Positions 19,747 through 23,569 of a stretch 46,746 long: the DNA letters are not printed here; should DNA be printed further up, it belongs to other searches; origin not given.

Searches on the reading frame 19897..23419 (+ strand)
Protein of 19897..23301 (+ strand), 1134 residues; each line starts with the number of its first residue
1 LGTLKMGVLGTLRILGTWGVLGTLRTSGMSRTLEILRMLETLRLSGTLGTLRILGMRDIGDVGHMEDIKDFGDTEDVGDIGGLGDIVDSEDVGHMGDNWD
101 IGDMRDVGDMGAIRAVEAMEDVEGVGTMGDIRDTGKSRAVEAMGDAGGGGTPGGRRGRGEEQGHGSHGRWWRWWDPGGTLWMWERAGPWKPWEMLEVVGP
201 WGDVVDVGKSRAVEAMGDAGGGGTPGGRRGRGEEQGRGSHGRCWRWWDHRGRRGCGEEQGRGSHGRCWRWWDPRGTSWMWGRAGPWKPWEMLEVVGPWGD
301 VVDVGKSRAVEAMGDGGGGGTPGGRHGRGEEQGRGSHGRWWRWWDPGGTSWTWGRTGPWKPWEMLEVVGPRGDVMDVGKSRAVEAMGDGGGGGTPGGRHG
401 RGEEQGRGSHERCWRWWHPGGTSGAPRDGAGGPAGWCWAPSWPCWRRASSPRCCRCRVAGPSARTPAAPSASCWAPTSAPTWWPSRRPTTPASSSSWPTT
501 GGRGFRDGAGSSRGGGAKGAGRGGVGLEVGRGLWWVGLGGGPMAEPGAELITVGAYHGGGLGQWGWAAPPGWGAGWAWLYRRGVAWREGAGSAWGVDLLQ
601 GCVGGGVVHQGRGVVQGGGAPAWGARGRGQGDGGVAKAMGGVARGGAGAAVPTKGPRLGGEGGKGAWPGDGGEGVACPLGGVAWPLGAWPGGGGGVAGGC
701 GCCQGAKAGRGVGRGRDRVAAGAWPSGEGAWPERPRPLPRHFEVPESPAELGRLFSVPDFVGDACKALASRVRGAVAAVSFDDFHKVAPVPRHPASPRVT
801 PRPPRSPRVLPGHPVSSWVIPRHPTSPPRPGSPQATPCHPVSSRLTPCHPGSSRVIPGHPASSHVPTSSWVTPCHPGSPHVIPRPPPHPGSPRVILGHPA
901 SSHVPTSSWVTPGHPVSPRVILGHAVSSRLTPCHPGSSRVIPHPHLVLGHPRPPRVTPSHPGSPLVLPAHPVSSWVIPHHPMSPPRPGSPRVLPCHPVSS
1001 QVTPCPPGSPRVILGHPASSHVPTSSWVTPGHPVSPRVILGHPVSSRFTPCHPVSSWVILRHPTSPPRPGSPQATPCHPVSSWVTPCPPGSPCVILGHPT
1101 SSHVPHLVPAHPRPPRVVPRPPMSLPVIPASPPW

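Call 6: search_protein_families(library=pfam, proteins=[window:19897-23301:+, window:20213-23419:+], max_evalue=0.01)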
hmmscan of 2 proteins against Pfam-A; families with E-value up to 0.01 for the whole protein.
window:19897-23301:+ (1134 aa): 1 family
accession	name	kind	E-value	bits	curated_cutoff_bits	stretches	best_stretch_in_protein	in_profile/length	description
PF11978.13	MVP_shoulder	-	2e-13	50.8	25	1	741-787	28-75/118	Shoulder domain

window:20213-23419:+ (1068 aa): 0 families
